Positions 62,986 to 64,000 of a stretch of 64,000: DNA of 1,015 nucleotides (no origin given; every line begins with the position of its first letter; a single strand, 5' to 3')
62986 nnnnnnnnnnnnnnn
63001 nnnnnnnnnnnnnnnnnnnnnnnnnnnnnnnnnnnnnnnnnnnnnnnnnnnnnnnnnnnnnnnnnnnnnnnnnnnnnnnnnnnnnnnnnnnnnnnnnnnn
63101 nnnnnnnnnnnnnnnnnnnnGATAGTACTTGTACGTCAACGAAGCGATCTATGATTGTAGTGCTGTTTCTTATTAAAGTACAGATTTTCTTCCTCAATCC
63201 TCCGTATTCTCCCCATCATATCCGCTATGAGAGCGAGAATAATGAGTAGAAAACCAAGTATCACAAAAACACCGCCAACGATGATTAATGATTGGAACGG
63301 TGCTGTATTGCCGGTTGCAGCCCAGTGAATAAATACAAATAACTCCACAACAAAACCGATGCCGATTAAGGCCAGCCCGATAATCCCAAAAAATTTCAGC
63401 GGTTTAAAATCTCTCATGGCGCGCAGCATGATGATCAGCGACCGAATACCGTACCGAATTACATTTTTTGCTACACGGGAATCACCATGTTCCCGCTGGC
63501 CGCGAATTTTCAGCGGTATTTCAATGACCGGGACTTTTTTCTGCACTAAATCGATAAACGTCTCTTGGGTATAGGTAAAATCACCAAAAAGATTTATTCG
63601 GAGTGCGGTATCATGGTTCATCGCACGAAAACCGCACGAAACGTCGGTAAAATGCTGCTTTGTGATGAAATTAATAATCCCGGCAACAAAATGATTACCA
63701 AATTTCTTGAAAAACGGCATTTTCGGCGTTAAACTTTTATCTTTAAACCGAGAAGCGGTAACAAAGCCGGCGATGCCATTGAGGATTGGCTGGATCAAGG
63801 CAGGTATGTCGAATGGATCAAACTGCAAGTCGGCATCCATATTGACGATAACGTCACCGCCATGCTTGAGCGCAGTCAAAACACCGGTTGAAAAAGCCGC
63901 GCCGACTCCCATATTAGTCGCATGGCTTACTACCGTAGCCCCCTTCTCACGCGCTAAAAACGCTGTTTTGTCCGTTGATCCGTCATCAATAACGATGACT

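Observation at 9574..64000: Surface-glycan supercluster of more than 50 kb combining four nucleotide-sugar pathways, about 16 glycosyltransferases, two Wzx flippases and four GT-C-like membrane proteins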

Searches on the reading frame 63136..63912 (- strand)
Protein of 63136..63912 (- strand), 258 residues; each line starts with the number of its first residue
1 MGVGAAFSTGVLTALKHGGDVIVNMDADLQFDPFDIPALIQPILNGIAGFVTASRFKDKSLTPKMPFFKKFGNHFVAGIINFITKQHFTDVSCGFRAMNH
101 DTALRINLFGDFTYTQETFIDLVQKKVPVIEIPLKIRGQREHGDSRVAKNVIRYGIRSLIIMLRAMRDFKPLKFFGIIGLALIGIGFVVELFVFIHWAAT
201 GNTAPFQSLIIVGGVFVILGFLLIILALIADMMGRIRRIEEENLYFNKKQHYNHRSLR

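Call 9: search_protein_families(library=pfam, proteins=[window:63136-63912:-])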
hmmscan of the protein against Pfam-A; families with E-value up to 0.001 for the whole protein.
window:63136-63912:- (258 aa): 1 family
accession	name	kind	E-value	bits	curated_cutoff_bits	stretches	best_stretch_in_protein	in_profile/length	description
PF00535.33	Glycos_transf_2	-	2e-05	25.1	23.3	1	4-100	67-161/168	Glycosyl transferase family 2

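Call 18: search_protein_families(library=ncbifam, proteins=[window:63136-63912:-])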
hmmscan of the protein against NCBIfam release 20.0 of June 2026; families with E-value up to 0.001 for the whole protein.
window:63136-63912:- (258 aa): 5 families
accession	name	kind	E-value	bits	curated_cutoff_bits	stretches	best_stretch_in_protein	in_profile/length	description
TIGR04182.1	glyco_TIGR04182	equivalog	1.7e-27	96.6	325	1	19-238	73-287/293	S-layer glycoprotein N-glycosyltransferase AglJ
NF007986.1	PRK10714.1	equivalog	5.2e-11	42.1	529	1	17-237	89-297/316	undecaprenyl-phosphate 4-deoxy-4-formamido-L-arabinose transferase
NF058614.1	PPMAGASynPpgS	equivalog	4e-08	32.9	370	1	1-136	58-196/226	polyprenyl-phospho-N-acetylgalactosaminyl synthase PpgS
NF047588.1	GlcsyltransPgfSStrep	equivalog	2e-07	30.5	500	1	9-236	75-290/308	glycosyltransferase PgfS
NF041391.1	DPhHxTase_Halo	equivalog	2.4e-06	26.7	375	1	4-137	57-184/213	dolichyl-phosphate hexose transferase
